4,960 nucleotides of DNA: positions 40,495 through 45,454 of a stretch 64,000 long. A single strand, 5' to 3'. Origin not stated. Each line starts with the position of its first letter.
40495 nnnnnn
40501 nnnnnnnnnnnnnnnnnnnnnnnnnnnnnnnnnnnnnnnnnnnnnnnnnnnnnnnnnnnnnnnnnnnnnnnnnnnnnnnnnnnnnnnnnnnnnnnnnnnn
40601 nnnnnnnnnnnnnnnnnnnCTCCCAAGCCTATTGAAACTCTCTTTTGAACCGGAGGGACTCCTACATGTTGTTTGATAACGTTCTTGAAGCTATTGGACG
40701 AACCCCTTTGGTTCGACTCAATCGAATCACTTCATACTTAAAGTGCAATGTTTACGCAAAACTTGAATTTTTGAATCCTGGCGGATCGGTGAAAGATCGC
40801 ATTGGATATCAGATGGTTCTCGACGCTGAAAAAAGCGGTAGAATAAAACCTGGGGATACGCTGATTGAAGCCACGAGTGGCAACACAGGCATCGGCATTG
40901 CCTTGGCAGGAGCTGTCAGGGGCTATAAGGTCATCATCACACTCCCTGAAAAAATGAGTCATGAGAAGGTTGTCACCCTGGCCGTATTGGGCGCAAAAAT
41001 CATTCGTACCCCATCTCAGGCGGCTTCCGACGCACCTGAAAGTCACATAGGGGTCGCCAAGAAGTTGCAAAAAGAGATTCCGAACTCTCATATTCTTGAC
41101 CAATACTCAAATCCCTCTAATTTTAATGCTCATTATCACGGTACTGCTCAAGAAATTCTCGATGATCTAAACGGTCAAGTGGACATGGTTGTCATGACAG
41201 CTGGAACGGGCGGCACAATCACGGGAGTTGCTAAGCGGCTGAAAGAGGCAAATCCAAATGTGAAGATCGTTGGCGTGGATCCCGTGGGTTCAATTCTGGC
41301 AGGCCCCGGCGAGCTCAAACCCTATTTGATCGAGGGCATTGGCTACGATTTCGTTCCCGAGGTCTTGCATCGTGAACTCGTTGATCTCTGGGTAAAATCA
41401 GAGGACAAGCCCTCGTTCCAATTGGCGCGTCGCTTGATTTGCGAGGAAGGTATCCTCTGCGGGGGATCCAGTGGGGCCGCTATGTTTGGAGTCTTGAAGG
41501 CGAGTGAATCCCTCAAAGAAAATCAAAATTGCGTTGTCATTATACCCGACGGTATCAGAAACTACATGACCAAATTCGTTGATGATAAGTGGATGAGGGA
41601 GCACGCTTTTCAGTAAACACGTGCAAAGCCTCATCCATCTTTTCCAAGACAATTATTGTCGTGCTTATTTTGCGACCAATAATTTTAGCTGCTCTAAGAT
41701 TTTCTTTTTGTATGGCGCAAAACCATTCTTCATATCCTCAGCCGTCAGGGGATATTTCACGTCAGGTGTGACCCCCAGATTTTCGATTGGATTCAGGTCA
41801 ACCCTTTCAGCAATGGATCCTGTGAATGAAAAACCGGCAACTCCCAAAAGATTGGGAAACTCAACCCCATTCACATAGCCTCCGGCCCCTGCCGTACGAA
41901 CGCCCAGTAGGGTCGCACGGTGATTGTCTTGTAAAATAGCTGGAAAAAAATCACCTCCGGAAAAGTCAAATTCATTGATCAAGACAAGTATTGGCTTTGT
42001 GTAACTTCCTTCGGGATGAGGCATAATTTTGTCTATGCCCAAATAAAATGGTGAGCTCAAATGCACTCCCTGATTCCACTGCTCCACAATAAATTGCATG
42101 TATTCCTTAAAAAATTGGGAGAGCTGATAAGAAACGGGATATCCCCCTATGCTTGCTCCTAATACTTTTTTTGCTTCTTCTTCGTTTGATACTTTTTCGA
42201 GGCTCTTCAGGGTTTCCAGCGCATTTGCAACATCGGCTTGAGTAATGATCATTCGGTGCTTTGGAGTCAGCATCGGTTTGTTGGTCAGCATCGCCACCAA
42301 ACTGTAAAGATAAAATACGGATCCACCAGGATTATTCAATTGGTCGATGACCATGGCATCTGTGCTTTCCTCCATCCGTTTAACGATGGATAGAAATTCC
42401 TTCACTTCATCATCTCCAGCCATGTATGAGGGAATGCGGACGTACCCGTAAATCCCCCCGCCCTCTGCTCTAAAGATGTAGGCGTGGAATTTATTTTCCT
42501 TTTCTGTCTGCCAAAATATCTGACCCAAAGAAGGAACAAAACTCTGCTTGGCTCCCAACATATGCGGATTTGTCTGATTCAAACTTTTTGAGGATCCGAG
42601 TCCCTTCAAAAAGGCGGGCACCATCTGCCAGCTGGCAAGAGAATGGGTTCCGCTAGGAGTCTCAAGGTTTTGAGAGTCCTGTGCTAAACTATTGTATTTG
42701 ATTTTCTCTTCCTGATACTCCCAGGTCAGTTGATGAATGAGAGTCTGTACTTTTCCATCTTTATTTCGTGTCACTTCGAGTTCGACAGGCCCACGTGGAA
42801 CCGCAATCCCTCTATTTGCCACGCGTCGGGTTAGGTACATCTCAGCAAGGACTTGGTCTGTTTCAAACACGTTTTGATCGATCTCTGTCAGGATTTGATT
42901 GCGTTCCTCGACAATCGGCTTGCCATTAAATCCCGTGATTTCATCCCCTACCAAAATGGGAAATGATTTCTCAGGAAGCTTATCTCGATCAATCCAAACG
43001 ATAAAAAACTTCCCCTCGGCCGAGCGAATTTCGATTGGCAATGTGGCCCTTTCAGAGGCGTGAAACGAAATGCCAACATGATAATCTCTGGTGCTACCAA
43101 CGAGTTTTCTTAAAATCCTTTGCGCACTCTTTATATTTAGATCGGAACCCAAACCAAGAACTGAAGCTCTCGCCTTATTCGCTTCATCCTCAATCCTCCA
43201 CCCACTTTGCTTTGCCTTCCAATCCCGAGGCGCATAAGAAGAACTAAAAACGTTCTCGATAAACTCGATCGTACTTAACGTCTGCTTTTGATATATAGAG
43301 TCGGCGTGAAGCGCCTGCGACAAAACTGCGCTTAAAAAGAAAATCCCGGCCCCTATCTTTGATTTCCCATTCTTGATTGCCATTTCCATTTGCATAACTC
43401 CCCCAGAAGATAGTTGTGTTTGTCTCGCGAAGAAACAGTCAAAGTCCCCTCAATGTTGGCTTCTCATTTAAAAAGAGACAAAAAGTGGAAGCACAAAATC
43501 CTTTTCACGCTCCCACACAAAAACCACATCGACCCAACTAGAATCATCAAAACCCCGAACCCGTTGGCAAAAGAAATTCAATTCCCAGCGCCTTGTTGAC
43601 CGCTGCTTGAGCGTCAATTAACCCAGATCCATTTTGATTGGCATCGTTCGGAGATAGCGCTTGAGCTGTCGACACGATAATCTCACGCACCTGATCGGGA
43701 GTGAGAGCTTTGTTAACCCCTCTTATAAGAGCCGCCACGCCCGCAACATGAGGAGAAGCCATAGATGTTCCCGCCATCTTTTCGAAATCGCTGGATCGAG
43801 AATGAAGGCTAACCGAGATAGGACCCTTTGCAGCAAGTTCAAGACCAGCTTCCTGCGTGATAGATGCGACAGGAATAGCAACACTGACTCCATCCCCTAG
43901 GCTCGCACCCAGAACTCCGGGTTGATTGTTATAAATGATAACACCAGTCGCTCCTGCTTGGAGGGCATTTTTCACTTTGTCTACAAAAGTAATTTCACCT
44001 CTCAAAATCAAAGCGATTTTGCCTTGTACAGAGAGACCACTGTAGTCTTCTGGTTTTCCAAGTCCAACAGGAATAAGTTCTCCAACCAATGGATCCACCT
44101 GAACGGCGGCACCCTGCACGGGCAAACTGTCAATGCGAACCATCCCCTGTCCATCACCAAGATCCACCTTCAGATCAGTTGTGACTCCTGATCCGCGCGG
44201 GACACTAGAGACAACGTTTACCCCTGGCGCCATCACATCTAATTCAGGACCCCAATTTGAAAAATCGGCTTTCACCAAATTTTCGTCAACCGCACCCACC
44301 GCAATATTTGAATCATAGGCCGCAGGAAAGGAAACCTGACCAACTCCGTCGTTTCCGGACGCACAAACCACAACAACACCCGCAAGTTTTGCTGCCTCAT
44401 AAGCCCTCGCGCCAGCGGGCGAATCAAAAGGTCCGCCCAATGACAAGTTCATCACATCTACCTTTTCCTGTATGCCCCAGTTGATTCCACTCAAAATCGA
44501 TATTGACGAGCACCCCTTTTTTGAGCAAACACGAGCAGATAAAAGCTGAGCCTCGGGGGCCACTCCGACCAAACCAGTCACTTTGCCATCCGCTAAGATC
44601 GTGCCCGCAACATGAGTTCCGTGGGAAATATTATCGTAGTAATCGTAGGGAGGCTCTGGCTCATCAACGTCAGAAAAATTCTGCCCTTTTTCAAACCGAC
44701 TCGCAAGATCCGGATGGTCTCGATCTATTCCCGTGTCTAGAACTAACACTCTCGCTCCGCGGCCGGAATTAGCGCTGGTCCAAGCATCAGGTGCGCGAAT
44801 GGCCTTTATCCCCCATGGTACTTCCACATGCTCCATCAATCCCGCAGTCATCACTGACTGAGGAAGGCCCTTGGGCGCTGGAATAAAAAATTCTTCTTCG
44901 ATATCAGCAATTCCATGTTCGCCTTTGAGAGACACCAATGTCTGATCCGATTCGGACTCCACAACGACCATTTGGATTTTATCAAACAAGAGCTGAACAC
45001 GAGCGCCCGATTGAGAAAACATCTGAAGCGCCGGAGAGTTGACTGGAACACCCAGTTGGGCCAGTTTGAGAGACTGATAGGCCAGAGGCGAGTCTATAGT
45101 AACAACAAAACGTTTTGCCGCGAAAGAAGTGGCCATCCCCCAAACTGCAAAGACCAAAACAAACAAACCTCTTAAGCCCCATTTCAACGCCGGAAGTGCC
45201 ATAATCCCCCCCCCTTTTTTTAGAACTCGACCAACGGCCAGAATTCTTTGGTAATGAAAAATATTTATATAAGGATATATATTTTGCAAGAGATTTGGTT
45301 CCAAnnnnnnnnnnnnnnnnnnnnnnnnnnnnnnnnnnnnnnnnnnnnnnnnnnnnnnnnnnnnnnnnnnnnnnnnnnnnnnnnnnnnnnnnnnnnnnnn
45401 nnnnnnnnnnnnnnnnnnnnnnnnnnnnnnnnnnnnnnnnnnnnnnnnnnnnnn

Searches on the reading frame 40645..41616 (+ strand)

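Call 56: search_protein_families(library=pfam, proteins=[window:40645-41616:+], max_evalue=0.0001)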
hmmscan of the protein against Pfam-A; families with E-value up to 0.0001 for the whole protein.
window:40645-41616:+ (323 aa): 1 family
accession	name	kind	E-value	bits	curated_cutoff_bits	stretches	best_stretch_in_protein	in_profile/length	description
PF00291.31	PALP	-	6.9e-76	255.8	35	1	14-302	2-295/295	Pyridoxal-phosphate dependent enzyme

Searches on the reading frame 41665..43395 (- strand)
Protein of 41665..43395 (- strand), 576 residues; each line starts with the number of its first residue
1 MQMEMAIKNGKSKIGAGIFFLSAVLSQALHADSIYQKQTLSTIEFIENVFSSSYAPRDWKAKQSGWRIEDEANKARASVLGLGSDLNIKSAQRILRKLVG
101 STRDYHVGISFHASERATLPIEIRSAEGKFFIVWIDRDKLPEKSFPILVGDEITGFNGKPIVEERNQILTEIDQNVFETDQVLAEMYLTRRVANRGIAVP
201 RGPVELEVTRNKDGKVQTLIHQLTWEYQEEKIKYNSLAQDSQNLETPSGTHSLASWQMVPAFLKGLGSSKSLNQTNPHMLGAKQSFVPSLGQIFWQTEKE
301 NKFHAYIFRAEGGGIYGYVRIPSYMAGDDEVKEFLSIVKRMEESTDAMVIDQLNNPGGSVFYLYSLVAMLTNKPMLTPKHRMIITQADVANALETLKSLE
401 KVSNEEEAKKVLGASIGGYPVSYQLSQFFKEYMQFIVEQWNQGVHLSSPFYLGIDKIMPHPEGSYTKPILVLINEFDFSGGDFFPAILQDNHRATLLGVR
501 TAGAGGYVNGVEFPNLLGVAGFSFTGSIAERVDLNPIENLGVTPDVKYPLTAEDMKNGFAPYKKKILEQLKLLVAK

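Call 56: search_protein_families(library=pfam, proteins=[window:41665-43395:-], max_evalue=0.0001)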
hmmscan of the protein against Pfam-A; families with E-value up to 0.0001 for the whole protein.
window:41665-43395:- (576 aa): 2 families
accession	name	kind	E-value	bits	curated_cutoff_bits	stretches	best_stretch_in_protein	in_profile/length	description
PF17816.7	PDZ_4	-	1.1e-23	84.1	23.1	1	115-232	1-114/114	PDZ domain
PF03572.23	Peptidase_S41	-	1.7e-22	80.2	24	1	316-547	2-164/165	Peptidase family S41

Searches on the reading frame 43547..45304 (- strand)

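Call 56: search_protein_families(library=pfam, proteins=[window:43547-45304:-], max_evalue=0.0001)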
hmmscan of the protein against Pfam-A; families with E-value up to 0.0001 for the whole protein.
window:43547-45304:- (585 aa): 2 families
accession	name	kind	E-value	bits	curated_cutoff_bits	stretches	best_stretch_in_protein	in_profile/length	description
PF00082.27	Peptidase_S8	-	1.4e-57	195.7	21.8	2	181-368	1-221/288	Subtilase family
PF02225.27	PA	-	1.2e-18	67.4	23.9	1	417-490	14-95/95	PA domain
